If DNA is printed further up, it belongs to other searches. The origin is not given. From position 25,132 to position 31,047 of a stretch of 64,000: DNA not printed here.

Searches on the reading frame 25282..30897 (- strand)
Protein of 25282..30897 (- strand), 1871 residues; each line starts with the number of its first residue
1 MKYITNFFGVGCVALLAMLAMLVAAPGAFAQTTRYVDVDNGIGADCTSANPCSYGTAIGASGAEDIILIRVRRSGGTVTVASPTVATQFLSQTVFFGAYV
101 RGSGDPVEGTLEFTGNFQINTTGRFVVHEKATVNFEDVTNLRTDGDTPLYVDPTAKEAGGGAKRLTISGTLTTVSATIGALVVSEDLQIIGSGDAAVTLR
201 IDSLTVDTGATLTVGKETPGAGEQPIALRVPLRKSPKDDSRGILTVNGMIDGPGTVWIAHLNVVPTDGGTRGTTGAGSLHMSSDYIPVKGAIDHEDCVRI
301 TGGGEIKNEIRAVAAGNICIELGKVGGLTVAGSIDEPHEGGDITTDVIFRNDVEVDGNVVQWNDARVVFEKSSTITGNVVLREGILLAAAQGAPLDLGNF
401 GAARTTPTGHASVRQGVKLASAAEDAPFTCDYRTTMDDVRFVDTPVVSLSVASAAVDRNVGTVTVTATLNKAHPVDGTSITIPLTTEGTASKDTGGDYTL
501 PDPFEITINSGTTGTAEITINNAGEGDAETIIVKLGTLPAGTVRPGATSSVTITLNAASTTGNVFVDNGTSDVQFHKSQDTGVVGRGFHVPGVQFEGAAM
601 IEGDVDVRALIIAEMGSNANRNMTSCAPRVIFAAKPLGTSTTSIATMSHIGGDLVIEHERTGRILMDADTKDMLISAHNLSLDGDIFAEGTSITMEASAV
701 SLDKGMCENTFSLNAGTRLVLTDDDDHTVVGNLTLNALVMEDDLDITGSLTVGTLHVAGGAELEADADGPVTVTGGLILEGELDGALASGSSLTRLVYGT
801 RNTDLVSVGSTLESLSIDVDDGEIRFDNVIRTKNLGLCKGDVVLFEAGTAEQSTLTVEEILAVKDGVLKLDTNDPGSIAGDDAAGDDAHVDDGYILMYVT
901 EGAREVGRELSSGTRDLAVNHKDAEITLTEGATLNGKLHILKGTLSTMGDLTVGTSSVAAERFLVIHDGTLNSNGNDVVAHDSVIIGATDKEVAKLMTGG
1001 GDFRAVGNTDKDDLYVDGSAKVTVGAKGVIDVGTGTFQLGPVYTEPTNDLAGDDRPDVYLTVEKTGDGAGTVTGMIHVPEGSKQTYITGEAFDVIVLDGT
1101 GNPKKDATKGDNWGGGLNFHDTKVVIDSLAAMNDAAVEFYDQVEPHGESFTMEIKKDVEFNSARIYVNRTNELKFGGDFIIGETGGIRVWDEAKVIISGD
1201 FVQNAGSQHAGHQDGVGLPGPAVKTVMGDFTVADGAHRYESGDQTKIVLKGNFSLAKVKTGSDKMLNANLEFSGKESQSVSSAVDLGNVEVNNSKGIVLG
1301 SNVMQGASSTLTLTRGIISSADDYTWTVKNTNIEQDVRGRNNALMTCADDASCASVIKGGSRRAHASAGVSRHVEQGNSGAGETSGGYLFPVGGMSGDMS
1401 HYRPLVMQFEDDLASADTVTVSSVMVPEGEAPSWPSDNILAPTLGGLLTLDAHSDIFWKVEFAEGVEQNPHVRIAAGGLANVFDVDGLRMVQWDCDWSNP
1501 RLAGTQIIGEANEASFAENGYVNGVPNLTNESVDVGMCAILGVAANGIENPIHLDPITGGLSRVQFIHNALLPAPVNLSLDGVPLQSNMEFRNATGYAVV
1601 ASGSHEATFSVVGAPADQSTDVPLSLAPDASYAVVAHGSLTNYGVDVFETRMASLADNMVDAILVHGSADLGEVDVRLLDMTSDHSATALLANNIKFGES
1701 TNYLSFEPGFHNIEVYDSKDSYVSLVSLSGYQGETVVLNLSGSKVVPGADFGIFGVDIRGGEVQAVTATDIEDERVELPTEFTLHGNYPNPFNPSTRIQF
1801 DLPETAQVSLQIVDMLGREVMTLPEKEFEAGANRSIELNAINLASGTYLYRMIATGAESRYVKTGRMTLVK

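Call 71: search_protein_families(library=pfam, proteins=[window:25282-30897:-], max_evalue=0.0001)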
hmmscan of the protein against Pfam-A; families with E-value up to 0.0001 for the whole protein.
window:25282-30897:- (1871 aa): 2 families
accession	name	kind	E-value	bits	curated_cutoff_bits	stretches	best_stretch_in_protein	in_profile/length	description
PF14344.12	DUF4397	-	3.1e-12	47.5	30.6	1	1563-1677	2-119/119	Domain of unknown function (DUF4397)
PF18962.6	Por_Secre_tail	-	3.5e-08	34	27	1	1788-1856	2-66/75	Secretion system C-terminal sorting domain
